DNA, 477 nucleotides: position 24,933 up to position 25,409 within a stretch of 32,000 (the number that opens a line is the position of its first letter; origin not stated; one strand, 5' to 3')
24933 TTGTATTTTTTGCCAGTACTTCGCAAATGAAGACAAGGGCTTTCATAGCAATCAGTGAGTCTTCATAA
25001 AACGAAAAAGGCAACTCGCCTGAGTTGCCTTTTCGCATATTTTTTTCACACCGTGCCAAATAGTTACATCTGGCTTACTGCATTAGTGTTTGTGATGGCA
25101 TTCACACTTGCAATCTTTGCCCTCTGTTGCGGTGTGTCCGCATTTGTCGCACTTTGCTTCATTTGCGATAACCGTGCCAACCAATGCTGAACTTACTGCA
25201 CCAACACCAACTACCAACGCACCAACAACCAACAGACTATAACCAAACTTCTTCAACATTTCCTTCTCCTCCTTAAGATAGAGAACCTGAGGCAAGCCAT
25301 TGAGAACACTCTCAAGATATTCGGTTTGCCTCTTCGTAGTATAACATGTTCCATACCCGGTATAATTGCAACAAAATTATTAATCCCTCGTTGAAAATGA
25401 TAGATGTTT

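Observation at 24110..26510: Tat-exported DUF362-like protein followed by duplicated genes for a 58-aa membrane-anchored Cys/His-rich peptide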

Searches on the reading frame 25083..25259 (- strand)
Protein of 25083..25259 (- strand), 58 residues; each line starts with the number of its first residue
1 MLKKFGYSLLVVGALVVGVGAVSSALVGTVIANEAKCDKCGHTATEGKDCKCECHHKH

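Call 4: search_protein_families(library=pfam, proteins=[window:25083-25259:-], max_evalue=0.01)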
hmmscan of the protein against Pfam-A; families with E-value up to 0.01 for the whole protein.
window:25083-25259:- (58 aa): 0 families

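Call 5: find_homologous_proteins(query=window:25086-25259:-, max_evalue=10)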
Query seq(58 aa) (58 aa): 34 proteins with E <= 10 among 35 candidates.
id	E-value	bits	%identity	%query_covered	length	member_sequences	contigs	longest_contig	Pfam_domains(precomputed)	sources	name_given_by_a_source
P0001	1.3e-28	115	91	100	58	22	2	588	-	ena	-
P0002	6.6e-27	109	88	100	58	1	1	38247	-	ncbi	-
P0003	1.4e-26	108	88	100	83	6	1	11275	-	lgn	-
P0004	3.6e-26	107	83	100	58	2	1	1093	-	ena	-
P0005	3.6e-24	101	79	100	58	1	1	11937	-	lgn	-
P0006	5.8e-21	91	71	100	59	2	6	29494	-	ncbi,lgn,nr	ncbi:MAG: hypothetical protein NG747_13700 [Candidatus Brocadia sp.]|nr:hypothetical protein [Candid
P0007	3.8e-20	88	73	95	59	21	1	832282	-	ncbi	-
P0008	7.4e-20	87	72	100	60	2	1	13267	-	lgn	-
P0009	2.3e-18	83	67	95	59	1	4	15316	-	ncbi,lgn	-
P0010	9.3e-18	81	65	97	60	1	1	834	-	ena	-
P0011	1.6e-17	80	68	95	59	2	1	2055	-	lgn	-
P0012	7.3e-17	78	66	95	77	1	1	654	-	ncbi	-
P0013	8.1e-17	78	65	98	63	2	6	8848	-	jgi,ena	-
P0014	1.3e-16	77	67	95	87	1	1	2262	-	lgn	-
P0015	2.3e-16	76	66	95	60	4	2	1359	-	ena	-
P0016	2.4e-16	76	64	95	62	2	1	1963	-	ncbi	-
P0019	4.5e-16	75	60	97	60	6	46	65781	-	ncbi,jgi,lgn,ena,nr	ncbi:MAG: hypothetical protein A3J73_04385 [Planctomycetes bacterium RIFCSPHIGHO2_02_FULL_38_41]|nr:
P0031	6.7e-13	65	58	98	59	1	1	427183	-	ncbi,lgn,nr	ncbi:MAG: hypothetical protein E3K36_03680 [Candidatus Brocadia sp.]|nr:hypothetical protein [Candid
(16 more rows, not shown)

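Call 6: search_protein_families(library=ncbifam, proteins=[window:25083-25259:-], max_evalue=1)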
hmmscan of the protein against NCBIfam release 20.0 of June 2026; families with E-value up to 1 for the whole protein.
window:25083-25259:- (58 aa): 2 families
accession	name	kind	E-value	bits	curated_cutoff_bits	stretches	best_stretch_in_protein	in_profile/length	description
TIGR03789.1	pdsO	hypoth_equivalog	0.028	14.1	152.2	1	11-39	52-81/243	sortase-associated OmpA-like protein PdsO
NF052514.1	SpGerGerXA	equivalog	0.3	9.6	850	1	4-30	349-375/479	spore germination protein GerXA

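Call 9: find_encoding_contigs(protein=P0007, flank=6000, max_places=3)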
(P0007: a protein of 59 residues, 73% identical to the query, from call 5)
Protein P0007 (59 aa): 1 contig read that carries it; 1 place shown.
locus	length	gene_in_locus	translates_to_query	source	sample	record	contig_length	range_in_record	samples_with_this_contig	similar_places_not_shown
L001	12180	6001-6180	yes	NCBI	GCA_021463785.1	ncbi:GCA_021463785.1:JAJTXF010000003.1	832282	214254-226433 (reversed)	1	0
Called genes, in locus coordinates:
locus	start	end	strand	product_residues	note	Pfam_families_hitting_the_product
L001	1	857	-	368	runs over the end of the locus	-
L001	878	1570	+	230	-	PF01048:PNP_UDP_1 (weak)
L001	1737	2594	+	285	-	PF02621:VitK2_biosynth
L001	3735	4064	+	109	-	-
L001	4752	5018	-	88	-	-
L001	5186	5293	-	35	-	-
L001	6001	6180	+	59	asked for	-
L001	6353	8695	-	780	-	PF00270:DEAD, PF04851:ResIII (weak), PF00271:Helicase_C, PF16124:RecQ_Zn_bind, PF09382:RQC, PF00570:HRDC, PF14493:HTH_40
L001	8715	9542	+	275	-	PF03781:FGE-sulfatase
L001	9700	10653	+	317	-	PF00294:PfkB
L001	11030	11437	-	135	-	PF01643:Acyl-ACP_TE (weak), PF13279:4HBT_2, PF03061:4HBT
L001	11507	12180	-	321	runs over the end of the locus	PF01145:Band_7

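Call 10: find_encoding_contigs(protein=P0019, flank=6000, max_places=3)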
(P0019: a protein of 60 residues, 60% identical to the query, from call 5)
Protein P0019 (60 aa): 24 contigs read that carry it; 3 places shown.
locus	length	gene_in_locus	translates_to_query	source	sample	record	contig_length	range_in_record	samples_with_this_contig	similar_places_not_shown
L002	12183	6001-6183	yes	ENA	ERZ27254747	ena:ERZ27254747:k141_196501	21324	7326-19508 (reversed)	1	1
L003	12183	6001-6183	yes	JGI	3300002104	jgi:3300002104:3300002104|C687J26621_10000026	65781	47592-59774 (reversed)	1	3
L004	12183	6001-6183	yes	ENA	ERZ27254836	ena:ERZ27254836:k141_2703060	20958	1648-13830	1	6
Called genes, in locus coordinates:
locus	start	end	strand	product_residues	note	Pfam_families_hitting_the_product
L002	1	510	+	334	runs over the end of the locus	PF01145:Band_7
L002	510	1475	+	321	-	PF01145:Band_7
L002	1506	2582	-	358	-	PF03706:LPG_synthase_TM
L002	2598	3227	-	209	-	PF01914:MarC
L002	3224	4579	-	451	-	PF00072:Response_reg, PF00158:Sigma54_activat, PF14532:Sigma54_activ_2, PF00004:AAA (weak), PF07724:AAA_2, PF07728:AAA_5 (weak), PF25601:AAA_lid_14, PF02954:HTH_8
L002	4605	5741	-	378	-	PF08448:PAS_4, PF13426:PAS_9, PF00512:HisKA, PF02518:HATPase_c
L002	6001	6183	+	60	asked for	-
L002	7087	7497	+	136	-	PF00072:Response_reg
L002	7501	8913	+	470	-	PF02743:dCache_1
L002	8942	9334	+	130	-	PF00989:PAS (weak), PF13426:PAS_9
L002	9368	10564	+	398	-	PF07690:MFS_1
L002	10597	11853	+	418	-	PF03595:SLAC1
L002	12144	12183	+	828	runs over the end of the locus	PF02743:dCache_1, PF00672:HAMP, PF00512:HisKA (faint), PF08448:PAS_4 (weak), PF13426:PAS_9 (weak), PF02518:HATPase_c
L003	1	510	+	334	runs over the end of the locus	PF01145:Band_7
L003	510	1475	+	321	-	PF01145:Band_7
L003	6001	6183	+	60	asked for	-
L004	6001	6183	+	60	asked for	-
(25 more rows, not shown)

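Call 11: find_encoding_contigs(protein=P0002, flank=8000, max_places=3)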
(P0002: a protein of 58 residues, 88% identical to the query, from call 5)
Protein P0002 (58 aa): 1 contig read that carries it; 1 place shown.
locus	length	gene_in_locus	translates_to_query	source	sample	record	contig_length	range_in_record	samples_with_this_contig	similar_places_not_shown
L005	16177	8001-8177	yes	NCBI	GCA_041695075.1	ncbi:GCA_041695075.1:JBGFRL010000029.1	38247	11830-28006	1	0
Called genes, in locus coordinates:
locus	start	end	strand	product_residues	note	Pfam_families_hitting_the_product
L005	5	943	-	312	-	PF00255:GSHPx (faint), PF00515:TPR_1 (faint), PF08534:Redoxin, PF00578:AhpC-TSA, PF00085:Thioredoxin (weak), PF13905:Thioredoxin_8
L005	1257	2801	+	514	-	PF00675:Peptidase_M16 (weak), PF05193:Peptidase_M16_C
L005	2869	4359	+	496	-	PF00675:Peptidase_M16, PF05193:Peptidase_M16_C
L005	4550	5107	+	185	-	PF05685:Uma2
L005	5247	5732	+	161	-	PF04008:Adenosine_kin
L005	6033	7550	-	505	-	PF00171:Aldedh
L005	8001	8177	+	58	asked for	-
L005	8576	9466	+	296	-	PF03781:FGE-sulfatase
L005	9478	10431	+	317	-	PF00294:PfkB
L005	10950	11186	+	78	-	PF00072:Response_reg (weak)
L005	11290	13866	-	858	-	PF16927:HisKA_7TM, PF00989:PAS (weak), PF00512:HisKA, PF02518:HATPase_c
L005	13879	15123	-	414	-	PF00109:ketoacyl-synt, PF02801:Ketoacyl-synt_C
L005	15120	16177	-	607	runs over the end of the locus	PF02310:B12-binding (weak), PF04055:Radical_SAM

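Call 12: find_encoding_contigs(protein=P0031, flank=6000, max_places=3)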
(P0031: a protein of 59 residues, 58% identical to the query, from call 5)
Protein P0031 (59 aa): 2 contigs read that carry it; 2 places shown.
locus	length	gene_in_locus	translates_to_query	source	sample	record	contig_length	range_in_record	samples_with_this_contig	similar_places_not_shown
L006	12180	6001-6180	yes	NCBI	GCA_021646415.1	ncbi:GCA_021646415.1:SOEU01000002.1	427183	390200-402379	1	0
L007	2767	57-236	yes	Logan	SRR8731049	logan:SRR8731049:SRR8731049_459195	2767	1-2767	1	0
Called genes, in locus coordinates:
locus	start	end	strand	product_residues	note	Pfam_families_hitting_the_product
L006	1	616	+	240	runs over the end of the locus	PF00481:PP2C (weak), PF13672:PP2C_2, PF00481:PP2C (weak)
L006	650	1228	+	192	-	PF03843:Slp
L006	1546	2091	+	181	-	PF00867:XPG_I, PF01367:5_3_exonuc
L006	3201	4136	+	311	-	PF04389:Peptidase_M28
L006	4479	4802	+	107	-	PF02954:HTH_8 (weak)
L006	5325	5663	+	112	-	-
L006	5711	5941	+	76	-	-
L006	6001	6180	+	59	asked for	-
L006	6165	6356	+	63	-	-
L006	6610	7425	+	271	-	PF00528:BPD_transp_1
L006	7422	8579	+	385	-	PF00005:ABC_tran, PF17912:OB_MalK (faint), PF08402:TOBE_2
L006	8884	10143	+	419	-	PF01547:SBP_bac_1, PF13416:SBP_bac_8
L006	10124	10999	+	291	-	PF00528:BPD_transp_1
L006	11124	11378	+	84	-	PF04679:DNA_ligase_A_C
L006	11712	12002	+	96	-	-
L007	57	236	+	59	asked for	-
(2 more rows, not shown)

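Call 13: find_encoding_contigs(protein=P0006, flank=6000, max_places=4)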
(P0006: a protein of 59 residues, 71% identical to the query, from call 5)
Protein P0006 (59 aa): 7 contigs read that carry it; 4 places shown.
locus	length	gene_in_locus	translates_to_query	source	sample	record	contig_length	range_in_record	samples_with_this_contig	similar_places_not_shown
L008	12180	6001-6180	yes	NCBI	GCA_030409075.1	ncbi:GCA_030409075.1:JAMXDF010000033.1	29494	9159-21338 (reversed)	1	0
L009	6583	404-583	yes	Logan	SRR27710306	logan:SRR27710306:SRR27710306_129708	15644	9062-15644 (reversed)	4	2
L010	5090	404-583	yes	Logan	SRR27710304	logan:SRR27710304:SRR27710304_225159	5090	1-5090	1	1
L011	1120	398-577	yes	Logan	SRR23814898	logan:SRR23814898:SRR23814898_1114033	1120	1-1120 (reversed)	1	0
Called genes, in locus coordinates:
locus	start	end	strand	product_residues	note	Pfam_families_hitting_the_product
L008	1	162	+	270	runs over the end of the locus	PF17848:Zn_ribbon_ACC, PF01039:Carboxyl_trans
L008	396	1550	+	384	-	PF10294:Methyltransf_16 (faint), PF13649:Methyltransf_25 (faint), PF13847:Methyltransf_31 (faint), PF06325:PrmA (faint), PF03602:Cons_hypoth95 (faint), PF05175:MTS, PF02475:TRM5-TYW2_MTfase (weak)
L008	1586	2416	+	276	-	PF01479:S4 (weak), PF00849:PseudoU_synth_2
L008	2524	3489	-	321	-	PF01145:Band_7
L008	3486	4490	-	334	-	PF01145:Band_7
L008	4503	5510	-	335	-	PF00586:AIRS, PF02769:AIRS_C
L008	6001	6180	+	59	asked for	-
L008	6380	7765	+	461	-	PF03721:UDPG_MGDP_dh_N, PF00984:UDPG_MGDP_dh, PF03720:UDPG_MGDP_dh_C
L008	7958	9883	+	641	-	PF18139:LSDAT_euk, PF18171:LSDAT_prok, PF14015:DUF4231, PF18181:SLATT_1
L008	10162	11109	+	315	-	-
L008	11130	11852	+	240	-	PF01209:Ubie_methyltran, PF13489:Methyltransf_23, PF00398:RrnaAD (weak), PF05175:MTS (weak), PF08241:Methyltransf_11, PF08242:Methyltransf_12, PF13649:Methyltransf_25, PF13847:Methyltransf_31, +2 more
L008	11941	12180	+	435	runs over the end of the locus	PF13302:Acetyltransf_3, PF00583:Acetyltransf_1, PF13508:Acetyltransf_7 (weak)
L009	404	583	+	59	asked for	-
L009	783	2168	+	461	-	PF03721:UDPG_MGDP_dh_N, PF00984:UDPG_MGDP_dh, PF03720:UDPG_MGDP_dh_C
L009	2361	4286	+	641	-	PF18139:LSDAT_euk, PF18171:LSDAT_prok, PF14015:DUF4231, PF18181:SLATT_1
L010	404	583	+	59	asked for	-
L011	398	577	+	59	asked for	-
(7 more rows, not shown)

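Call 17: find_related_loci(query=A1, collection=genome_contigs, flank=5000)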
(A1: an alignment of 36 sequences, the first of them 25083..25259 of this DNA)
Query A1 (58 aa) in genome_contigs; peptide patterns used: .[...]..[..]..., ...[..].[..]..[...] (x = any residue, [..] = any of these).
191 stretches matched a pattern; 30 encode a relative of the query (tblastn E <= 1e-3); 30 distinct loci.
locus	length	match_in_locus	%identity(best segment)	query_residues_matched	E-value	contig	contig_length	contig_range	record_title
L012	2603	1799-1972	81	1-58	2e-28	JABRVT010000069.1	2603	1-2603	MAG: Candidatus Brocadia sp. isolate MAG-01r c_000000009491, whole genome shotgun sequence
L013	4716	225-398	78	1-58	1e-27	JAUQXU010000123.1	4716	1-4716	MAG: Candidatus Brocadia sp. isolate BIN37 contig_78632, whole genome shotgun sequence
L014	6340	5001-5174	78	1-58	2e-27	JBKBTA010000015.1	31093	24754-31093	MAG: Candidatus Brocadia sp. isolate 21I_052.bin.35 NODE_15_length_31093_cov_7.814064, whole genome shotgun sequence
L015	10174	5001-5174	74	1-58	2e-26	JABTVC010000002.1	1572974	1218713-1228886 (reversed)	MAG: Planctomycetia bacterium isolate H5_AMX3 seq002, whole genome shotgun sequence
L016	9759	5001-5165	75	1-55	5e-25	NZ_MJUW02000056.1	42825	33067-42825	Candidatus Brocadia sapporoensis strain 40 NODE_226_length_42825_cov_326.439, whole genome shotgun sequence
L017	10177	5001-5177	69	1-58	3e-24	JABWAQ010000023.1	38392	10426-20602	MAG: Candidatus Brocadia sp. isolate MAG_8 scaffold_887, whole genome shotgun sequence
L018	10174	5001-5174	93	1-58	1e-22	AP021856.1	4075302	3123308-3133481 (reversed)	Candidatus Brocadia pituitae DNA, complete genome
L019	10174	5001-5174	93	1-58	4e-22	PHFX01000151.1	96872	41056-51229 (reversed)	MAG: Candidatus Brocadia sp. WS118 scaffold_7, whole genome shotgun sequence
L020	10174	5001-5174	91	1-58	7e-22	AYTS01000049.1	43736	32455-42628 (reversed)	MAG: Candidatus Brocadia carolinensis isolate 26THWARD NODE_25_length_43736_cov_21.5108_ID_49, whole genome shotgun sequ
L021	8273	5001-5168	68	1-55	1e-21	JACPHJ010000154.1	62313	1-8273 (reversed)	MAG: Planctomycetota bacterium isolate NC_groundwater_411_Ag_B-0.1um_42_12 GD18-4_B1_scaffold_1417026, whole genome shot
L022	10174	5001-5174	90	1-58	3e-21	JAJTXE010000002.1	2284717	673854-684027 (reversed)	MAG: Candidatus Brocadia sp. isolate DTUAMX2 2-Genome30, whole genome shotgun sequence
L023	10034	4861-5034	88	1-58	4e-21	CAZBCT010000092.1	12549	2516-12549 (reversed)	MAG TPA_asm: uncultured Candidatus Brocadia sp. isolate SRP323723_co1_49 genome assembly, contig: NODE_4231_length_12549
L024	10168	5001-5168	68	1-55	4e-21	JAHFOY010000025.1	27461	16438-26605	MAG: Planctomycetota bacterium isolate nzgw514 NODE_1583_length_27462_cov_3.967777, whole genome shotgun sequence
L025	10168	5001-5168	66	1-55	5e-21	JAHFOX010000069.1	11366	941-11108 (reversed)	MAG: Planctomycetota bacterium isolate nzgw513 NODE_2191_length_11367_cov_6.235906, whole genome shotgun sequence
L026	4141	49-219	61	1-56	6e-21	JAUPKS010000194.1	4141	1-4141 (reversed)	MAG: Planctomycetota bacterium isolate erpe_2018_pw_0hr_WHONDRS-PP48-000085_B_bin.5 scaffold_759844, whole genome shotgu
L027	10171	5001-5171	63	1-56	1e-20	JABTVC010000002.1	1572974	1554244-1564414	MAG: Planctomycetia bacterium isolate H5_AMX3 seq002, whole genome shotgun sequence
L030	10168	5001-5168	64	1-55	4e-20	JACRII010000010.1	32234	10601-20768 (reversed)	MAG: Planctomycetota bacterium isolate NC_groundwater_1799_Pr3_B-0.1um_42_210 SR-2_scaffold_141_154353, whole genome sho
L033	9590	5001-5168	63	1-55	1e-19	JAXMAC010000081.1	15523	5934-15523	MAG: Candidatus Brocadiaceae bacterium isolate STL-AMX1 opera.44.fa-81, whole genome shotgun sequence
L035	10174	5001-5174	59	1-57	2e-18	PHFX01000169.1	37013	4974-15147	MAG: Candidatus Brocadia sp. WS118 scaffold_38, whole genome shotgun sequence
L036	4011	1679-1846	59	1-55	5e-17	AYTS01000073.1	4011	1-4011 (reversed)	MAG: Candidatus Brocadia carolinensis isolate 26THWARD NODE_338_length_4011_cov_30.1779_ID_675, whole genome shotgun seq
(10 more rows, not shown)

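Call 33: search_solved_structures(query=A1, max_evalue=10)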
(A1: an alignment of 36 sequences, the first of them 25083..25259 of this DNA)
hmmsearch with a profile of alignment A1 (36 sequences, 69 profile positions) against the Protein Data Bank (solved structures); distinct sequences matched with E-value up to 10: 5.
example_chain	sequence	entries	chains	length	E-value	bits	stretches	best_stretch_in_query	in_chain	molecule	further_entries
7aoc_I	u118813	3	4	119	0.059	16.3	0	38-50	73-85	DNA-directed RNA polymerase I subunit RPA12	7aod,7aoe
4qtt_A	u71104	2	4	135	1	12.3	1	31-51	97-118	Multifunctional methyltransferase subunit TRM112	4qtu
4pxk_A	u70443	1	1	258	1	12.3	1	14-38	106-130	Bacteriorhodopsin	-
9dzw_A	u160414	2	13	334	1.4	11.9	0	6-33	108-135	CalC6_3 with DHR extension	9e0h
25st_R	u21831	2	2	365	3.8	10.5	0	7-37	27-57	Taste receptor type 2 member 4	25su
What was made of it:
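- Tried and rejected: No significant hit (call 33).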

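Call 38: search_protein_representatives(alignment_id=A1)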
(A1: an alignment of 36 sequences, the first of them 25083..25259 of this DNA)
Query: 36 sequences, 69 profile positions. Proteins with E-value up to 0.001 (for the whole library): 43; up to 1e-10: 14; up to 1e-30: 3. The best 43 are listed.
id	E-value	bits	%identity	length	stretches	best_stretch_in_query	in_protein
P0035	2.1e-34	133.2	-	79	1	3-66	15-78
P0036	4.0e-33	129.0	-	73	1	9-67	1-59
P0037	1.0e-31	124.5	-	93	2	9-66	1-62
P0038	9.9e-27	108.6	-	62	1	9-68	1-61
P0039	7.6e-26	105.7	-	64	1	9-68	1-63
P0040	1.3e-19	85.7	-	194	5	9-63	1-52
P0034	2.2e-19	85.0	-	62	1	9-68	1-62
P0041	4.3e-19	84.1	-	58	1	9-65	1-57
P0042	6.0e-15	70.8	-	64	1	9-67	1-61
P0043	5.1e-13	64.6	-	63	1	17-67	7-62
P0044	1.1e-12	63.5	-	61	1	9-44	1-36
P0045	5.3e-11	58.1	-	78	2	9-50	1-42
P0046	6.2e-11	57.9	-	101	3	9-63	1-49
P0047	9.3e-11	57.4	-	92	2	40-66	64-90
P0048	3.7e-10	55.5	-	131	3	9-49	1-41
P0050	9.9e-10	54.1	-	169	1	9-44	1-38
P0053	1.8e-09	53.2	-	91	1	9-47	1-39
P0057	1.5e-08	50.3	-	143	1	9-47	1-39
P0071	1.7e-04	37.3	-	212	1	3-43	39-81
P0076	5.9e-04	35.6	-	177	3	9-59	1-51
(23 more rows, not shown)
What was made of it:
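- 34 homologues (call 5), 30 loci among GTDB species representatives (call 17), and 43 cluster representatives in a full HMMER scan (call 38).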

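Call 39: predict_structure(alignment_id=A1)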
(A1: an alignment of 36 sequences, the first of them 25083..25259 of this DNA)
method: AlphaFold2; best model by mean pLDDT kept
length: 58 residues; sequences in the alignment: 36
mean_pLDDT: 65.6   pTM: 0.27
mean pLDDT of the five models: 65.6, 64.4, 63.5, 60.0, 59.6
residues with pLDDT >= 90: 0; 70-90: 21; 50-70: 36; < 50: 1
segments of 3 or more residues with pLDDT < 50: none
pLDDT, mean of each block of 10 residues (from residue 1): 64 77 62 65 62 63
secondary structure, 60 per line:
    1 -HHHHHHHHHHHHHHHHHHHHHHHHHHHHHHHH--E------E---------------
elements in order: H2-33
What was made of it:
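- AF2 on the peptide is uninformative: pLDDT 66, tail unstructured (call 39). AF2 models residues 2-33 as one continuous helix (call 39).
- Tried and rejected: Not usable, so no fold search was run (call 39).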
